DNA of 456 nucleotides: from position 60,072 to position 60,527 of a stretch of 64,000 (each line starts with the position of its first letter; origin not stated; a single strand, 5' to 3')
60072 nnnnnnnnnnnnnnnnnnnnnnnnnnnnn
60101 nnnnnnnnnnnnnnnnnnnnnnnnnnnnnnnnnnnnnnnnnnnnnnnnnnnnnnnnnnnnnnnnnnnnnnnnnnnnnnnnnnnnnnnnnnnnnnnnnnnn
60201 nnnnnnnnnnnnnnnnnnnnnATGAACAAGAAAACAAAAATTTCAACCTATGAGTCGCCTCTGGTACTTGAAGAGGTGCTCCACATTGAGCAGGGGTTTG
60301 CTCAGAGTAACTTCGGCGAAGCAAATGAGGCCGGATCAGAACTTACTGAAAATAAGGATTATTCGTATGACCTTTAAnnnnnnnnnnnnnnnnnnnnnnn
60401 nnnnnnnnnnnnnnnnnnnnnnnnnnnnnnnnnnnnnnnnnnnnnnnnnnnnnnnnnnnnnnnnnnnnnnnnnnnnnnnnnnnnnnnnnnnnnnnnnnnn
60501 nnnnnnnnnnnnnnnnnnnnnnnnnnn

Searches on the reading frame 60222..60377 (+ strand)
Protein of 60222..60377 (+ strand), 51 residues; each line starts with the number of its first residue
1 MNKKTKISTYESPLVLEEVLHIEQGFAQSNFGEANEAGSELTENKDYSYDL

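Call 9: search_protein_families(library=pfam, proteins=[window:60222-60377:+], max_evalue=0.01)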
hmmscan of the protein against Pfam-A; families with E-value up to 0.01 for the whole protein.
window:60222-60377:+ (51 aa): 0 families

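Call 23: find_encoding_contigs(protein=window:60222-60377:+, flank=1500, max_places=10)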
Protein window:60222-60377:+ (51 aa): no gene with exactly this product is on record in the collection.

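Call 64: search_protein_families(library=ncbifam, proteins=[window:60222-60377:+], max_evalue=0.1)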
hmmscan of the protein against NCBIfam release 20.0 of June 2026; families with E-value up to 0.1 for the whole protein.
window:60222-60377:+ (51 aa): 0 families
